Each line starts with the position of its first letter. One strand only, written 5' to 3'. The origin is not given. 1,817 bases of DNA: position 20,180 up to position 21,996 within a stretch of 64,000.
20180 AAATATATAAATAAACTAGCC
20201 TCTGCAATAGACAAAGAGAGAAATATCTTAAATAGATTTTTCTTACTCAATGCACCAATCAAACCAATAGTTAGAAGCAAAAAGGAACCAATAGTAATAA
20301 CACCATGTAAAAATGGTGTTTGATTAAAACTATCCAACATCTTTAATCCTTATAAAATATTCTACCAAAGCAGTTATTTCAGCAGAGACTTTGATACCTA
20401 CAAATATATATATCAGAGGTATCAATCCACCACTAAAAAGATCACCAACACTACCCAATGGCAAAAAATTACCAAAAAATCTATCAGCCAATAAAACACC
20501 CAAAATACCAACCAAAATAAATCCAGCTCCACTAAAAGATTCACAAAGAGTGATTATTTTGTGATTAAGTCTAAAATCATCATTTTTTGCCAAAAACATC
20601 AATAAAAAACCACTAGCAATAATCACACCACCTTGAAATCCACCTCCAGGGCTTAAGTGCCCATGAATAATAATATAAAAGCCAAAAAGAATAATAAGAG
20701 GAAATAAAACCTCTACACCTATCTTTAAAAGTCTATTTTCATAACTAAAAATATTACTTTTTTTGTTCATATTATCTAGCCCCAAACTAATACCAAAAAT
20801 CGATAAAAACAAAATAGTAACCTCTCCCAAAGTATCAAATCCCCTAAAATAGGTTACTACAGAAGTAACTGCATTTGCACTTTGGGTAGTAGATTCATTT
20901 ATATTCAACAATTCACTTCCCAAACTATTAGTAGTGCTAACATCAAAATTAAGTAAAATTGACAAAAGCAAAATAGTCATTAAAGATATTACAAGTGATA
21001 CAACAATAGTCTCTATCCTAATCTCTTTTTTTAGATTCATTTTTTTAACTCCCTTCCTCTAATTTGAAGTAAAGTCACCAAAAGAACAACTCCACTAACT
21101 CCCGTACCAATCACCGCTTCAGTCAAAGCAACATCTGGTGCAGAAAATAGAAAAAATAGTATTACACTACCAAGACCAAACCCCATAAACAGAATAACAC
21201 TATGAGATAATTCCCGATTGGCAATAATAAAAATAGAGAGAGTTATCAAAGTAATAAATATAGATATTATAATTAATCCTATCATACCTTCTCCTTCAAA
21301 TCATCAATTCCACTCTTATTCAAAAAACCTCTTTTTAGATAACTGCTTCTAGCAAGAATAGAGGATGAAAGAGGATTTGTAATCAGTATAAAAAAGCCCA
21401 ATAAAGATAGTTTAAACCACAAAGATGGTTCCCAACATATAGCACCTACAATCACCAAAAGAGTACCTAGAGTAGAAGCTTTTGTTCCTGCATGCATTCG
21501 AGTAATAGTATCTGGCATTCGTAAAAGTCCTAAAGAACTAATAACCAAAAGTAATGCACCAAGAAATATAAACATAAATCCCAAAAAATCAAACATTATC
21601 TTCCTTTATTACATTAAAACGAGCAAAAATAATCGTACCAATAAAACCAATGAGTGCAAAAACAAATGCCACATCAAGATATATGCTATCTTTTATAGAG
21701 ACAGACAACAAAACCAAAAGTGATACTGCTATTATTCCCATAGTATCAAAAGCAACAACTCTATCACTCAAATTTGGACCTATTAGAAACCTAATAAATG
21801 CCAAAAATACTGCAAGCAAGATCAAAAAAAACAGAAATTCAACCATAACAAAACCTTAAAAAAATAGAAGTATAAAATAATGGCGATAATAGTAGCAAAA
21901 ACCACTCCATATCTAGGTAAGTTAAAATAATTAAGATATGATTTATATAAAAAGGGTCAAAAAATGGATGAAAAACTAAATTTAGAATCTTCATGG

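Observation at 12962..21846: Complete 13-subunit MBX/MBS-like ion-pumping oxidoreductase operon in a Campylobacterota genome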

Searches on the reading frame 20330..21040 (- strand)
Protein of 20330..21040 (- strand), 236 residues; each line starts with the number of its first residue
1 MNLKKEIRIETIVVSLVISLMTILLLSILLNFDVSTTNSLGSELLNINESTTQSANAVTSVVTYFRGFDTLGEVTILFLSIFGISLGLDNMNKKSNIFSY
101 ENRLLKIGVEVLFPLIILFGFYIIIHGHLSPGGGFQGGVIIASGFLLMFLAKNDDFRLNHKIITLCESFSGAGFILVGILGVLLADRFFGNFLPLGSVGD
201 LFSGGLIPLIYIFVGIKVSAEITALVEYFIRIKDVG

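Call 3: search_protein_families(library=pfam, proteins=[window:20330-21040:-], max_evalue=0.01)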
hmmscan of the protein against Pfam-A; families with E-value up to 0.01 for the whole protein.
window:20330-21040:- (236 aa): 2 families
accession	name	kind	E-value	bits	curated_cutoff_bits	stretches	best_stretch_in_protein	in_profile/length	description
PF04039.18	MnhB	-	1.1e-23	84.2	22.5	1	105-223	2-126/127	Domain related to MnhB subunit of Na+/H+ antiporter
PF20501.3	MbhE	-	1.1e-05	25.8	27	1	32-79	25-72/98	MBH, subunit E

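Call 6: search_protein_families(library=ncbifam, proteins=[window:20330-21040:-], max_evalue=0.001)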
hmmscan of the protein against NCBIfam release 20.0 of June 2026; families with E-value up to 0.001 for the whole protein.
window:20330-21040:- (236 aa): 21 families
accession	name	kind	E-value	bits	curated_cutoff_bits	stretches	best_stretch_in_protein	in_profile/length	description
NF009217.0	PRK12567.1-1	equivalog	1.4e-43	149.1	268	1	40-231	37-233/238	putative monovalent cation/H+ antiporter subunit B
NF006248.0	PRK08386.1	subfamily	3.5e-25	88.7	92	1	105-231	7-145/151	putative monovalent cation/H+ antiporter subunit B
NF009161.0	PRK12507.1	equivalog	6e-21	75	272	1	42-220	129-318/336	putative monovalent cation/H+ antiporter subunit B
NF009219.0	PRK12567.1-3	equivalog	3.9e-20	72.4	179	1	21-233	8-217/220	putative monovalent cation/H+ antiporter subunit B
NF009288.0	PRK12648.1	equivalog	4.6e-17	61.4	1104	1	12-182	699-880/954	monovalent cation/H+ antiporter subunit A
NF009229.0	PRK12579.1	equivalog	4.8e-17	62.3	229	1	14-224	9-239/258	putative monovalent cation/H+ antiporter subunit B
NF009290.0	PRK12650.1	equivalog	9.5e-16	56.9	980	1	6-182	683-867/966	DUF4040 family protein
NF004924.0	PRK06281.1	equivalog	9.6e-16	58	137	1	104-234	4-149/154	putative monovalent cation/H+ antiporter subunit B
NF009162.0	PRK12508.1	equivalog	1.8e-14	54.1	120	1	101-189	3-94/139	Na(+)/H(+) antiporter subunit B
NF006249.0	PRK08387.1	equivalog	1.9e-14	54.2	111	1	111-229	13-126/133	putative monovalent cation/H+ antiporter subunit B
NF009218.0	PRK12567.1-2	equivalog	1e-12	48.3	184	1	18-231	7-195/200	putative monovalent cation/H+ antiporter subunit B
NF009160.0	PRK12505.1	equivalog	2.2e-11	43.5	140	1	99-190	23-117/179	putative monovalent cation/H+ antiporter subunit B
NF009220.0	PRK12567.1-5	equivalog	1.1e-10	42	219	1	26-177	6-155/200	putative monovalent cation/H+ antiporter subunit B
NF009223.0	PRK12573.1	subfamily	2.9e-10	40.4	152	1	104-190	7-95/140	Na(+)/H(+) antiporter subunit B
NF009284.0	PRK12644.1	equivalog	6.6e-10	37.7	962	1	104-153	818-867/975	Na+/H+ antiporter subunit A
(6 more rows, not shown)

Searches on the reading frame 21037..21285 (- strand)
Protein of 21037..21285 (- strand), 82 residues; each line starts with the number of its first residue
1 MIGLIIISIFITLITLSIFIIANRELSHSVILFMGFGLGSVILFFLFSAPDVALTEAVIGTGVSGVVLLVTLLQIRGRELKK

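Call 3: search_protein_families(library=pfam, proteins=[window:21037-21285:-], max_evalue=0.01)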
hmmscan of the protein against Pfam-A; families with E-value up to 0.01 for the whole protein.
window:21037-21285:- (82 aa): 1 family
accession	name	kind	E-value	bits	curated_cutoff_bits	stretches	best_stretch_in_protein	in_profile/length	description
PF13244.11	MbhD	-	2.4e-17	63.3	27.2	1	12-75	2-65/67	MBH, subunit D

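Call 54: search_solved_structures(query=window:21037-21285:-, max_evalue=0.01, show_alignments=2)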
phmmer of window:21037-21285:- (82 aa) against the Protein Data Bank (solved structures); distinct sequences matched with E-value up to 0.01: 2.
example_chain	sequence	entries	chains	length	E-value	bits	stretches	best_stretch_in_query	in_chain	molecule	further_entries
6u8y_D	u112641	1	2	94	4.2e-07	33.4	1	9-72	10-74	DUF4040 domain-containing protein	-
6cfw_D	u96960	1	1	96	5.3e-05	26.7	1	11-70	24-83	MBH subunit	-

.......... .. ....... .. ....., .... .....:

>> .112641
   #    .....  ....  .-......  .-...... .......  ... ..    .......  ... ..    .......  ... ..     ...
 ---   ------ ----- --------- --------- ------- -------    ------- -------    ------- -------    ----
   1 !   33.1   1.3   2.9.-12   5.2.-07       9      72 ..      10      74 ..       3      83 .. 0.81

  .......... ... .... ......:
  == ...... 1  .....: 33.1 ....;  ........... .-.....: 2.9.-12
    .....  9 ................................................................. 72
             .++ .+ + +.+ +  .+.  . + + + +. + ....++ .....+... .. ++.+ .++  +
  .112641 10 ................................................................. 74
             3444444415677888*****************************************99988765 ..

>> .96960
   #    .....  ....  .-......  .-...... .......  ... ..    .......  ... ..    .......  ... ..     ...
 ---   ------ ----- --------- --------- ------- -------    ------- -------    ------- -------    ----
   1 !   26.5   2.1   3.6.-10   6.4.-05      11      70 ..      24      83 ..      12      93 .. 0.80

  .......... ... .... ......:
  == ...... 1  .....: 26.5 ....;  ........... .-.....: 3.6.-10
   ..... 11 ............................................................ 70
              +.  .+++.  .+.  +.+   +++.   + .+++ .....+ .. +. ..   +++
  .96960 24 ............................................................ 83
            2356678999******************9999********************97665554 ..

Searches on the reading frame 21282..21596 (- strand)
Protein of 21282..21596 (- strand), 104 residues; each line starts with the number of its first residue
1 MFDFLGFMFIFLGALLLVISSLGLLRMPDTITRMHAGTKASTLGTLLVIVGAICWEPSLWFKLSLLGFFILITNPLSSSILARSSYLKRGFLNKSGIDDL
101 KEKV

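Call 3: search_protein_families(library=pfam, proteins=[window:21282-21596:-], max_evalue=0.01)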
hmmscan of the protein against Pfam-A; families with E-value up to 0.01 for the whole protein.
window:21282-21596:- (104 aa): 1 family
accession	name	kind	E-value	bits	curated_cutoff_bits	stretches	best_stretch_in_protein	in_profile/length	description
PF03334.19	PhaG_MnhG_YufB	-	6.4e-24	84.4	23.4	1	9-86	1-80/80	Na+/H+ antiporter subunit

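Call 46: search_solved_structures(query=window:21282-21596:-, max_evalue=0.01, show_alignments=1)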
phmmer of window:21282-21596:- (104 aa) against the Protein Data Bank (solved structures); distinct sequences matched with E-value up to 0.01: 5.
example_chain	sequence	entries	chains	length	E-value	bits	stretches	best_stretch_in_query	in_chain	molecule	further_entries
6u8y_C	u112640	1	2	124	2.1e-14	57.1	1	3-90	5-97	Monovalent cation/H+ antiporter subunit G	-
6z16_G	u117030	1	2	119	1.3e-12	51.3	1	6-103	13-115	Multisubunit Na+/H+ antiporter, G subunit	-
7qru_G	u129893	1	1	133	1.8e-10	44.5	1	7-102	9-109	Na+/H+ antiporter subunit G1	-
6cfw_C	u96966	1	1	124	2.9e-07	34.1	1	7-99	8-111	Monovalent cation/H+ antiporter subunit G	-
7d3u_G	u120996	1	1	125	3.5e-05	27.5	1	4-87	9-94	Monovalent Na+/H+ antiporter subunit G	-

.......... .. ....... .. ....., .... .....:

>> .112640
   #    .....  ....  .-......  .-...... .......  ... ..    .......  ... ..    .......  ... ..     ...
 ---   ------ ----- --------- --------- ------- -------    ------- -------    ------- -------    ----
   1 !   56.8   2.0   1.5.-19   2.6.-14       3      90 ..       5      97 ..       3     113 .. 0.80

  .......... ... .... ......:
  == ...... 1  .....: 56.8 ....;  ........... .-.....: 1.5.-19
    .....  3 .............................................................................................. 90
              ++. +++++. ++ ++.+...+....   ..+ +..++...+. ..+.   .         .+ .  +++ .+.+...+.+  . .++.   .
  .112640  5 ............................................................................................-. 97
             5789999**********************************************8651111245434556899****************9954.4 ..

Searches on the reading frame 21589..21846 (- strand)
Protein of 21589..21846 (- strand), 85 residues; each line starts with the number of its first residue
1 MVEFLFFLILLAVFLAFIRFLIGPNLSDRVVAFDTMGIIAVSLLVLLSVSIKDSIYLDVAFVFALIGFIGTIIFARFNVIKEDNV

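Call 3: search_protein_families(library=pfam, proteins=[window:21589-21846:-], max_evalue=0.01)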
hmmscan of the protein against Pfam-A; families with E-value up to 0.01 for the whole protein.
window:21589-21846:- (85 aa): 1 family
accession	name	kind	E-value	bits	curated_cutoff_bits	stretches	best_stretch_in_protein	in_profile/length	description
PF04066.18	MrpF_PhaF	-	3e-18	66.4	23.3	1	28-77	2-51/53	Multiple resistance and pH regulation protein F (MrpF / PhaF)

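Call 45: search_solved_structures(query=window:21589-21846:-, max_evalue=0.01, show_alignments=1)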
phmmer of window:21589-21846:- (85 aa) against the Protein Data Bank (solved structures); distinct sequences matched with E-value up to 0.01: 5.
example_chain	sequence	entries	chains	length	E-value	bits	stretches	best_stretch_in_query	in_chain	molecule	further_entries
6cfw_B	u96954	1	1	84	4.1e-14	56.1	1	6-77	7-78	Monovalent cation/H+ antiporter subunit F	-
6u8y_B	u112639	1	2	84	1.9e-10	44.5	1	5-77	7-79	Monovalent cation/H+ antiporter subunit F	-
6z16_F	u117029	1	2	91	8.2e-10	42.5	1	7-77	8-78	Multisubunit Na+/H+ antiporter, F subunit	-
7qru_F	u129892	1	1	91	8.6e-10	42.4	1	6-77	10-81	Na(+)/H(+) antiporter subunit F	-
7d3u_F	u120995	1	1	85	4e-05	27.6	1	2-77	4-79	Monovalent Na+/H+ antiporter subunit F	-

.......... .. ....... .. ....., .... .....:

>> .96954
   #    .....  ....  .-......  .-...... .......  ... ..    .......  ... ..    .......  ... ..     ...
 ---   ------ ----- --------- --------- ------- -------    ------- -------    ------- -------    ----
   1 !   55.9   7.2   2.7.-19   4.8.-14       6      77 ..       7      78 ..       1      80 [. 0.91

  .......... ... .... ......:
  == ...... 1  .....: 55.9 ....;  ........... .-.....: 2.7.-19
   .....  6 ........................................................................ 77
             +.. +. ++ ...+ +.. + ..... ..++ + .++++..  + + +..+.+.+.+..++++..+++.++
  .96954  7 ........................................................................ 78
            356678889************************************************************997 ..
